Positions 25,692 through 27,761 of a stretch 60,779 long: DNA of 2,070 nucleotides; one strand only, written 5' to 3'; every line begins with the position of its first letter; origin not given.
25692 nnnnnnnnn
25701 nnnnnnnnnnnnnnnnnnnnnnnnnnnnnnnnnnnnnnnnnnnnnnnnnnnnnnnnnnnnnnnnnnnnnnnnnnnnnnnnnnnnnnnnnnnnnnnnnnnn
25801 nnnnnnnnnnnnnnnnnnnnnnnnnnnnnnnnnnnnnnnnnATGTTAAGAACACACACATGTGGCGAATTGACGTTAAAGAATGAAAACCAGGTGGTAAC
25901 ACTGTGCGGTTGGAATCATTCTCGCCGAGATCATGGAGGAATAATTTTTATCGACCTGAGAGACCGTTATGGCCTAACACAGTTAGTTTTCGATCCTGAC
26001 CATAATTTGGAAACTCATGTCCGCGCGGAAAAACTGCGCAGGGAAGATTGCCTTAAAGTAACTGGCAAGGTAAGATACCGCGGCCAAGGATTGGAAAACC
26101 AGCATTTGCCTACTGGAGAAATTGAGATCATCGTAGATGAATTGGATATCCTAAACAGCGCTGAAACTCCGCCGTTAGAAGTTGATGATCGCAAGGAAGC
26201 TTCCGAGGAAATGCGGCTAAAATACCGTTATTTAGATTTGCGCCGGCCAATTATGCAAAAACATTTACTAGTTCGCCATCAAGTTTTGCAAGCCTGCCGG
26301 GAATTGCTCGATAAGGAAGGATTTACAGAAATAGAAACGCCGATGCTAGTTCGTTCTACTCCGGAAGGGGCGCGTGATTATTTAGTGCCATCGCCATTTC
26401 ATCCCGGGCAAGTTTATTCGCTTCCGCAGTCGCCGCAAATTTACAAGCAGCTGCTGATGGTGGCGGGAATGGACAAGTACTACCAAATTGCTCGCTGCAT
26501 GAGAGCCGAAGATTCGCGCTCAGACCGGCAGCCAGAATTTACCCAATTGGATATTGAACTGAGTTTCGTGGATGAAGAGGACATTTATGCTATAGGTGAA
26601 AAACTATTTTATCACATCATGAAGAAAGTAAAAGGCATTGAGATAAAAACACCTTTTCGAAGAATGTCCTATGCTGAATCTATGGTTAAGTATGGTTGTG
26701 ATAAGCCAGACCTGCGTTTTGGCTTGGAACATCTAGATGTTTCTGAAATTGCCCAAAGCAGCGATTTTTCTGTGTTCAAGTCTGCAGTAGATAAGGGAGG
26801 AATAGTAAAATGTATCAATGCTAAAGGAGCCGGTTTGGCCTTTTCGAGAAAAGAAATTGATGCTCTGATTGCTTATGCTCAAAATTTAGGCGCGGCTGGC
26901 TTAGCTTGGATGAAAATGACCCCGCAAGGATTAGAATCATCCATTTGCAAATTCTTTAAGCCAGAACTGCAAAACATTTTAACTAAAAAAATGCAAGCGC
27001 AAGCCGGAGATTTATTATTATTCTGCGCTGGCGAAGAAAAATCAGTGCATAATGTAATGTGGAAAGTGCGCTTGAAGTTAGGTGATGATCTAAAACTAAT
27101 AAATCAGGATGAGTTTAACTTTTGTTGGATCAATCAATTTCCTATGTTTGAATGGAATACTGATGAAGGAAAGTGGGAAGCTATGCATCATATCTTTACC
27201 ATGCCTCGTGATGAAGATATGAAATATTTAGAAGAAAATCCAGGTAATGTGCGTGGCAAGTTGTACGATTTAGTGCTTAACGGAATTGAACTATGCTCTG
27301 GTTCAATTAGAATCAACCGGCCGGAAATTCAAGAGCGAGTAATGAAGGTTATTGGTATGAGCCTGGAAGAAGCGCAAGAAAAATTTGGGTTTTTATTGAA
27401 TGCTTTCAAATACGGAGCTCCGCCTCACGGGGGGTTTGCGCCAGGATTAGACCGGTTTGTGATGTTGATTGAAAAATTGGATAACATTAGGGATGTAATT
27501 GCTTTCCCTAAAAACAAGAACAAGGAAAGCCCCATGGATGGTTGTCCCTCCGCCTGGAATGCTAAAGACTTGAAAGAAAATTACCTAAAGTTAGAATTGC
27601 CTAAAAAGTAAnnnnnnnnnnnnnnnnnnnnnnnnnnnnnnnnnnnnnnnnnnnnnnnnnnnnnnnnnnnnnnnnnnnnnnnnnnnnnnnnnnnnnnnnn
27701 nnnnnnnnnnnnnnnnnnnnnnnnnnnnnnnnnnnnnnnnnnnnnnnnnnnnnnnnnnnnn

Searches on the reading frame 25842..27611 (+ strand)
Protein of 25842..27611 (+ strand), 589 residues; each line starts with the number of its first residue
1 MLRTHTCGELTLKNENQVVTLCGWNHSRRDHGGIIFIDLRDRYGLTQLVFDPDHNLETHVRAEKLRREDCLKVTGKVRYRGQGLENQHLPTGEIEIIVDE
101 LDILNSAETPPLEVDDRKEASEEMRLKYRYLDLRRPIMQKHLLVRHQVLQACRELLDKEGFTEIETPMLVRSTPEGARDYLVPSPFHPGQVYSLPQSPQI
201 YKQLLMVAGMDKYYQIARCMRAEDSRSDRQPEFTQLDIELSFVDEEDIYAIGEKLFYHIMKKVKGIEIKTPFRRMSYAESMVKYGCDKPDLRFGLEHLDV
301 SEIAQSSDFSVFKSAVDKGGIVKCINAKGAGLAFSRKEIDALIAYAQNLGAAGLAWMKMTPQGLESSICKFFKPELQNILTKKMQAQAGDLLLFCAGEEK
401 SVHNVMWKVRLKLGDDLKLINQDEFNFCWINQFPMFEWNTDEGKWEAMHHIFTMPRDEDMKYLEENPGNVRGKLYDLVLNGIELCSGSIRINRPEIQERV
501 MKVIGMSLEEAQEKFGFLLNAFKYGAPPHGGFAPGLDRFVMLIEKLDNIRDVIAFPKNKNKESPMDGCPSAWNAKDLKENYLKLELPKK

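Call 9: search_protein_families(library=pfam, proteins=[window:25842-27611:+])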
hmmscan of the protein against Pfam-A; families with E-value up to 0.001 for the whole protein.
window:25842-27611:+ (589 aa): 3 families
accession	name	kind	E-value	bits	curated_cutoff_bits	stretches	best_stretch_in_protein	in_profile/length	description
PF00152.25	tRNA-synt_2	-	1.7e-118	395.7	25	1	121-559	1-308/308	tRNA synthetases class II (D, K and N)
PF02938.19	GAD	-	2.4e-21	76.2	23.4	1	312-406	1-95/95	GAD domain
PF01336.31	tRNA_anti-codon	-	8.6e-17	61.3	27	1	19-104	1-75/75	OB-fold nucleic acid binding domain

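Call 11: find_related_loci(query=window:25842-27611:+, collection=genome_contigs, flank=4000)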
Query window:25842-27611:+ (589 aa) in genome_contigs; peptide patterns used: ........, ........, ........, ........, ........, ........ (x = any residue, [..] = any of these).
555 stretches matched a pattern; 416 encode a relative of the query (tblastn E <= 1e-3); the best 80 are kept; 80 distinct loci.
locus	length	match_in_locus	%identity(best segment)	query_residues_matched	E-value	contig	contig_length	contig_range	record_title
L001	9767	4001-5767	85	1-589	0e+0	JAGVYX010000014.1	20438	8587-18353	Candidatus Woesearchaeota archaeon isolate RIFCSPHIGHO2_02_FULL_39_16 rifcsphigho2_02_scaffold_13042, whole genome shotg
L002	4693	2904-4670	82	1-589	0e+0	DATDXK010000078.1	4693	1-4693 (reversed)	MAG TPA_asm: Candidatus Nanoarchaeia archaeon isolate SMAG_U8137 k141_1209102, whole genome shotgun sequence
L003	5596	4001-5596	60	1-532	0e+0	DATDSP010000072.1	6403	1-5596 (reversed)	MAG TPA_asm: Candidatus Nanoarchaeia archaeon isolate SMAG_U8006 k141_469510, whole genome shotgun sequence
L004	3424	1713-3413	55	1-570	0e+0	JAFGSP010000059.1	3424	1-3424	MAG: Candidatus Woesearchaeota archaeon isolate Zod_Metabat.908 k87_4346772, whole genome shotgun sequence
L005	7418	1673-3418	55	1-585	0e+0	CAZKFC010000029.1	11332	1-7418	MAG TPA_asm: uncultured Methanosarcinales archaeon isolate binchicken_co19_615 genome assembly, contig: NODE_9809_length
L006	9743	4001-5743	51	3-583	0e+0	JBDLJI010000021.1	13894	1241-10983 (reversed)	MAG: Thermodesulfobacteriota bacterium isolate MAG088 MAG088_21, whole genome shotgun sequence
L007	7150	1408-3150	52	3-583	0e+0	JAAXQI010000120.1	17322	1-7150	MAG: Desulfobacterales bacterium isolate MAG-BB-11 scaffold_62, whole genome shotgun sequence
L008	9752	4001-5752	52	1-584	0e+0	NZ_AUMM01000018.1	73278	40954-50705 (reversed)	Tuberibacillus calidus DSM 17572 H532DRAFT_scaffold00014.14_C, whole genome shotgun sequence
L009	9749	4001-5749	50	1-583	0e+0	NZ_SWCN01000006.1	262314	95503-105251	Desulforhopalus sp. IMCC35007 NODE_6_length_262314_cov_78.891501, whole genome shotgun sequence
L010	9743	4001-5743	50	3-583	0e+0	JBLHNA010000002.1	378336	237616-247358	MAG: Desulforhopalus sp. isolate 3300055726_99 Ga0535650_0000002, whole genome shotgun sequence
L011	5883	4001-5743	51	3-583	0e+0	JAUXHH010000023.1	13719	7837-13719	MAG: Desulfobacterales bacterium isolate CSMAG_2950 CSMAG_2950_k119_531576_length_13719_cov_9.1017, whole genome shotgun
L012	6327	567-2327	50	1-589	0e+0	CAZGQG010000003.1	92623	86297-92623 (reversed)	MAG TPA_asm: uncultured Tissierellaceae bacterium isolate SRP294416_co2_170 genome assembly, contig: NODE_35_length_9262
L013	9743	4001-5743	50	3-583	0e+0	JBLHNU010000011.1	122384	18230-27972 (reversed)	MAG: Desulforhopalus sp. isolate 3300055726_39 Ga0535650_0000102, whole genome shotgun sequence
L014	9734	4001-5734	50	3-579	0e+0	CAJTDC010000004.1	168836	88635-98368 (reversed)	Clostridia bacterium isolate A99_91_CP_DSS genome assembly, contig: MGBC000103.4, whole genome shotgun sequence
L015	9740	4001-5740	51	1-579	0e+0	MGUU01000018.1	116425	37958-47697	MAG: Elusimicrobia bacterium RIFCSPLOWO2_02_FULL_39_32 rifcsplowo2_02_scaffold_53, whole genome shotgun sequence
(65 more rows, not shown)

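Call 41: find_homologous_proteins(query=window:25842-27611:+, max_evalue=1e-100)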
Query window:25842-27611:+ (589 aa): 7998 proteins with E <= 1e-100 among 8000 candidates; the best 120 are listed.
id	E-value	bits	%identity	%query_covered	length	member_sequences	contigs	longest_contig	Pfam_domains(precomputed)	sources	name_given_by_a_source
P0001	0.0e+0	1372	100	100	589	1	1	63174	PF01336.32,PF02938.20,PF00152.26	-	-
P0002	0.0e+0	1182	85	100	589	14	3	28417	PF01336.32,PF02938.20,PF00152.26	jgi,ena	-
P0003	0.0e+0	1155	82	100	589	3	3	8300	PF01336.32,PF02938.20,PF00152.26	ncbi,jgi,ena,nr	ncbi:MAG TPA: aspartate--tRNA ligase [Candidatus Nanoarchaeia archaeon]|nr:aspartate--tRNA ligase [C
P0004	0.0e+0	1098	79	100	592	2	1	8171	PF01336.32,PF02938.20,PF00152.26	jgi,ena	-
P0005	0.0e+0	1063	75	100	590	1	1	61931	PF01336.32,PF02938.20,PF00152.26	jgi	jgi:aspartyl-tRNA synthetase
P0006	3.4e-243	827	61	100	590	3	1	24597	PF01336.32,PF02938.20,PF00152.26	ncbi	-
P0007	9.7e-243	825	60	100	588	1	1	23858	PF01336.32,PF02938.20,PF00152.26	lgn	-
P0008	1.7e-239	814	60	100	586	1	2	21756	PF01336.32,PF02938.20,PF00152.26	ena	-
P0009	4.4e-239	813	61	100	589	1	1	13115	PF01336.32,PF02938.20,PF00152.26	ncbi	-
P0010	7.9e-238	809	61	98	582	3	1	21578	PF01336.32,PF02938.20,PF00152.26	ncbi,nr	ncbi:aspartate--tRNA ligase [Candidatus Woesearchaeota archaeon]|nr:aspartate--tRNA ligase [Candidat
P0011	8.6e-238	809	60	100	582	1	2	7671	PF01336.32,PF02938.20,PF00152.26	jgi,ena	-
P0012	1.2e-237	808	60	100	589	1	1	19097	PF01336.32,PF02938.20,PF00152.26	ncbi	-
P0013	3.0e-237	807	60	100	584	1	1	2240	PF01336.32,PF02938.20,PF00152.26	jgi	jgi:aspartyl-tRNA synthetase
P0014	7.2e-237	806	59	100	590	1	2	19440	PF01336.32,PF02938.20,PF00152.26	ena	-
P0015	2.6e-236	804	61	99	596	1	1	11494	PF01336.32,PF02938.20,PF00152.26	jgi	jgi:aspartyl-tRNA synthetase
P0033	1.0e-231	789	58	100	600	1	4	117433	PF01336.32,PF02938.20,PF00152.26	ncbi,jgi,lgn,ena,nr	ncbi:aspartate--tRNA ligase [Candidatus Woesearchaeota archaeon CG11_big_fil_rev_8_21_14_0_20_43_8]|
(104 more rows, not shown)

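Call 42: find_encoding_contigs(protein=P0004, flank=4000, max_places=3)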
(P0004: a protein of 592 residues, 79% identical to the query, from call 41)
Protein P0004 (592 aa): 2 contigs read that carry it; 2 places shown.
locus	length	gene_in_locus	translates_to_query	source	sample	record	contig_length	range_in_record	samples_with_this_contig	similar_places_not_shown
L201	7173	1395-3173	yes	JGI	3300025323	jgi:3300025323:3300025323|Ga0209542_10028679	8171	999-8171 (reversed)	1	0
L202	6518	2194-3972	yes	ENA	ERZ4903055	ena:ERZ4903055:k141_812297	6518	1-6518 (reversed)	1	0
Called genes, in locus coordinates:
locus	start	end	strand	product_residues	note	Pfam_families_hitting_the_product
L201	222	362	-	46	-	-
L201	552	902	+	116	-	-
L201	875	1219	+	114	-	-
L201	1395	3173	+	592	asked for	PF01336:tRNA_anti-codon, PF00152:tRNA-synt_2, PF02938:GAD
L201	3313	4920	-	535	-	PF05970:PIF1, PF13604:AAA_30, PF01443:Viral_helicase1 (faint), PF13245:AAA_19, PF13401:AAA_22 (faint), PF13280:WYL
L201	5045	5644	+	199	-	PF04467:DUF483 (weak)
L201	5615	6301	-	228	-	PF09997:DUF2238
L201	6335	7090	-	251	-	PF03372:Exo_endo_phos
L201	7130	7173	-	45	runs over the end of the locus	-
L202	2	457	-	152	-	?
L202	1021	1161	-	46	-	-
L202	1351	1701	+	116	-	-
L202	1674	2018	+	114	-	-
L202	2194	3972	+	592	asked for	PF01336:tRNA_anti-codon, PF00152:tRNA-synt_2, PF02938:GAD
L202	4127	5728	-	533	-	PF05970:PIF1, PF13604:AAA_30, PF01443:Viral_helicase1 (faint), PF13245:AAA_19, PF13401:AAA_22 (faint), PF13280:WYL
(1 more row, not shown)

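Call 43: find_encoding_contigs(protein=P0005, flank=4000, max_places=3)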
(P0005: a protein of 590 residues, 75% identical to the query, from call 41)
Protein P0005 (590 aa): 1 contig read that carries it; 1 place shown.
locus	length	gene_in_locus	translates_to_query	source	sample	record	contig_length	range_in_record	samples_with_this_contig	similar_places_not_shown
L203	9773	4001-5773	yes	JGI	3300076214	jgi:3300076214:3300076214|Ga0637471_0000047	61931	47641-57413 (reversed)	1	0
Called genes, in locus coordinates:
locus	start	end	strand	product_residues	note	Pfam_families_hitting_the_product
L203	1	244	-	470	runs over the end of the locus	PF02934:GatB_N, PF02637:GatB_Yqey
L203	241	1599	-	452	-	PF01425:Amidase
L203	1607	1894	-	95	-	PF02686:GatC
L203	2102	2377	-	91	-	-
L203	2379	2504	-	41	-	-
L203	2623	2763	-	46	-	-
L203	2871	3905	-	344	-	PF00710:Asparaginase, PF17763:Asparaginase_C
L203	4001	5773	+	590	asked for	PF01336:tRNA_anti-codon, PF00152:tRNA-synt_2, PF02938:GAD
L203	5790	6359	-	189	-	PF04893:Yip1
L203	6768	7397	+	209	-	PF04467:DUF483 (weak)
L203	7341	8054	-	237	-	PF09997:DUF2238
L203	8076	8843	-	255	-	PF03372:Exo_endo_phos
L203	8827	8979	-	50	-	-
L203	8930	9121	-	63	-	-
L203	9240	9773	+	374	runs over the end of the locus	PF01266:DAO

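Call 44: find_encoding_contigs(protein=P0002, flank=4000, max_places=4)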
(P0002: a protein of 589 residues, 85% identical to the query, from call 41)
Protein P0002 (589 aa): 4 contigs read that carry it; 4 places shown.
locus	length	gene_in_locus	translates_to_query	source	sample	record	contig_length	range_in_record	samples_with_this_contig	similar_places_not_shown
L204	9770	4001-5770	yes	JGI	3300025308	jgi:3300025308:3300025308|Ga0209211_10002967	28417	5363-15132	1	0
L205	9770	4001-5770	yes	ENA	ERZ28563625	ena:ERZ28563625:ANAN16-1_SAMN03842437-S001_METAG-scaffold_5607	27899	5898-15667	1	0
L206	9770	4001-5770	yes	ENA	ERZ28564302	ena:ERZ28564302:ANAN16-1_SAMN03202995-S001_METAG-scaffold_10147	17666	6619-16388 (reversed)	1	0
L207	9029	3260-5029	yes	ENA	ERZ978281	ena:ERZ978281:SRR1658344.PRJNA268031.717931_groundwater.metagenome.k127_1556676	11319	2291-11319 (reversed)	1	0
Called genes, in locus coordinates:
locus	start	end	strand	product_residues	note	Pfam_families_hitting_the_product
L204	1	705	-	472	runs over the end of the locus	PF02934:GatB_N, PF02637:GatB_Yqey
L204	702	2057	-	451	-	PF01425:Amidase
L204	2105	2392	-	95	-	PF02686:GatC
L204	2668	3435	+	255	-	PF01909:NTP_transf_2, PF18765:Polbeta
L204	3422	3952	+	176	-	-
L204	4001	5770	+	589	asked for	PF01336:tRNA_anti-codon, PF00152:tRNA-synt_2, PF02938:GAD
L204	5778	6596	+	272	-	PF00551:Formyl_trans_N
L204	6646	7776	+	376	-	PF00586:AIRS, PF02769:AIRS_C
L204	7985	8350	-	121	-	-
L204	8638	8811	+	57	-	-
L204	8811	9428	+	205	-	PF04467:DUF483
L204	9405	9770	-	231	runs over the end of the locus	PF09997:DUF2238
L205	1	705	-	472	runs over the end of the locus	PF02934:GatB_N, PF02637:GatB_Yqey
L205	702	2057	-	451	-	PF01425:Amidase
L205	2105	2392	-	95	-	PF02686:GatC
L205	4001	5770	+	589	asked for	PF01336:tRNA_anti-codon, PF00152:tRNA-synt_2, PF02938:GAD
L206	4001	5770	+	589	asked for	PF01336:tRNA_anti-codon, PF00152:tRNA-synt_2, PF02938:GAD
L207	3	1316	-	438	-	?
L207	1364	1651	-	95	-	PF02686:GatC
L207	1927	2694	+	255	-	PF01909:NTP_transf_2, PF18765:Polbeta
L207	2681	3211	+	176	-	-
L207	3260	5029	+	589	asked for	PF01336:tRNA_anti-codon, PF00152:tRNA-synt_2, PF02938:GAD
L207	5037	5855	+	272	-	PF00551:Formyl_trans_N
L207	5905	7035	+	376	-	PF00586:AIRS, PF02769:AIRS_C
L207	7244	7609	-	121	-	-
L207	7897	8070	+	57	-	-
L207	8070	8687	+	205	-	PF04467:DUF483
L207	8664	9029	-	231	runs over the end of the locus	PF09997:DUF2238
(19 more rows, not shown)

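Call 50: find_encoding_contigs(protein=P0006, flank=6000, max_places=2)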
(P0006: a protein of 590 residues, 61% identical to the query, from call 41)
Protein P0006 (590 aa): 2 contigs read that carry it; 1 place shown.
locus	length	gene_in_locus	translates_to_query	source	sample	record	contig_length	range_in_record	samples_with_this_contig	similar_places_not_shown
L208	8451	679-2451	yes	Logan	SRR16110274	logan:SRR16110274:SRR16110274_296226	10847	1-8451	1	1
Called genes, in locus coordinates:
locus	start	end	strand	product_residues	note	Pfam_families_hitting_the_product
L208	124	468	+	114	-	-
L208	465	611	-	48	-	-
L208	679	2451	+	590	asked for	PF01336:tRNA_anti-codon, PF00152:tRNA-synt_2, PF02938:GAD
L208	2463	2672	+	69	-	PF04024:PspC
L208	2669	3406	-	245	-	PF03372:Exo_endo_phos, PF14529:Exo_endo_phos_2 (faint)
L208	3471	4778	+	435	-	PF01336:tRNA_anti-codon, PF00152:tRNA-synt_2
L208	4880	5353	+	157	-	-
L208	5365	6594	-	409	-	PF03215:Rad17 (faint), PF00004:AAA, PF21960:RCF1-5-like_lid (weak)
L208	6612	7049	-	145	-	PF00293:NUDIX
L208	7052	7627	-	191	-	-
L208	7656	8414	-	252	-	PF05448:AXE1 (faint), PF12740:PETase (faint), PF02129:Peptidase_S15 (faint), PF12146:Hydrolase_4, PF00561:Abhydrolase_1, PF12697:Abhydrolase_6, PF00326:Peptidase_S9, PF12146:Hydrolase_4 (weak)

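Call 51: find_encoding_contigs(protein=P0033, flank=6000, max_places=2)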
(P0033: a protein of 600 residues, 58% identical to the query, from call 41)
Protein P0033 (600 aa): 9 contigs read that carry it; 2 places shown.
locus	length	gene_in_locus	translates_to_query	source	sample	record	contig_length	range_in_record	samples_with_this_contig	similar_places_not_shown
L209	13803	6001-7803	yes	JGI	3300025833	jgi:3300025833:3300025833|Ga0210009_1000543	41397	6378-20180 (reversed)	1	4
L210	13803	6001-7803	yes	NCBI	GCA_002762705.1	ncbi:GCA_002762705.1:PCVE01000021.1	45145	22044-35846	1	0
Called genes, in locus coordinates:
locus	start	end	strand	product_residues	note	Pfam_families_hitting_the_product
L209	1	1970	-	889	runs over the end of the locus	PF02629:CoA_binding, PF13380:CoA_binding_2, PF13607:Succ_CoA_lig, PF19045:Ligase_CoA_2, PF08442:ATP-grasp_2 (weak), PF13549:ATP-grasp_5, PF13302:Acetyltransf_3, PF00583:Acetyltransf_1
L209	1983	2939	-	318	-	PF00850:Hist_deacetyl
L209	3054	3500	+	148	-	PF13404:HTH_AsnC-type, PF13412:HTH_24, PF01037:AsnC_trans_reg, PF22482:AsnC_trans_reg_3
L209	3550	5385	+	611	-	PF13231:PMT_2 (weak), PF07719:TPR_2 (faint), PF13371:TPR_9 (faint), PF13181:TPR_8 (faint), PF13432:TPR_16 (faint), PF14559:TPR_19 (faint), PF00515:TPR_1 (faint)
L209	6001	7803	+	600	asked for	PF01336:tRNA_anti-codon, PF00152:tRNA-synt_2, PF02938:GAD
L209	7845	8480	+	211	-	-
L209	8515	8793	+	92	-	PF13145:Rotamase_2, PF13616:Rotamase_3, PF00639:Rotamase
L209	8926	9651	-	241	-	PF00535:Glycos_transf_2 (weak)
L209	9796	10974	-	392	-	PF16450:Prot_ATP_ID_OB_C, PF00004:AAA, PF17862:AAA_lid_3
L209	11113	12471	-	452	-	PF03050:DDE_Tnp_IS66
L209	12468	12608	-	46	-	PF09853:DUF2080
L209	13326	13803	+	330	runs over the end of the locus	PF00297:Ribosomal_L3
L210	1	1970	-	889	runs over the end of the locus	PF02629:CoA_binding, PF13380:CoA_binding_2, PF13607:Succ_CoA_lig, PF19045:Ligase_CoA_2, PF08442:ATP-grasp_2 (weak), PF13549:ATP-grasp_5, PF13302:Acetyltransf_3, PF00583:Acetyltransf_1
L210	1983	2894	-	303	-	PF00850:Hist_deacetyl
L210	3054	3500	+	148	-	PF13404:HTH_AsnC-type, PF13412:HTH_24, PF01037:AsnC_trans_reg, PF22482:AsnC_trans_reg_3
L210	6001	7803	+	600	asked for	PF01336:tRNA_anti-codon, PF00152:tRNA-synt_2, PF02938:GAD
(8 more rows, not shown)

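Call 52: find_encoding_contigs(protein=P0007, flank=6000, max_places=2)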
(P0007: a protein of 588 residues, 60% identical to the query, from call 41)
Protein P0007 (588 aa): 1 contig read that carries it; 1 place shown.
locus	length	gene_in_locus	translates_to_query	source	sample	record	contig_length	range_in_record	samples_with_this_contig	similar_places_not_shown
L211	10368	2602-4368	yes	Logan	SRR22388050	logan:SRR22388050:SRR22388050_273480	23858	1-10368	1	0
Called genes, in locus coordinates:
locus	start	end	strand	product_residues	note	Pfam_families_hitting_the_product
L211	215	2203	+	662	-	-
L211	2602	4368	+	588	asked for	PF01336:tRNA_anti-codon, PF00152:tRNA-synt_2, PF02938:GAD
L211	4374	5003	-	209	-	PF22175:Ogg-HhH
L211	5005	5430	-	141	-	-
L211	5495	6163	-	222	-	PF00730:HhH-GPD, PF00633:HHH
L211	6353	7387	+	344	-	PF02355:SecD_SecF_C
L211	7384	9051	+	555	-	PF02355:SecD_SecF_C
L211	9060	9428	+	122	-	-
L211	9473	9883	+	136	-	PF00892:EamA (weak)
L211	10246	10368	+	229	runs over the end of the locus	PF00696:AA_kinase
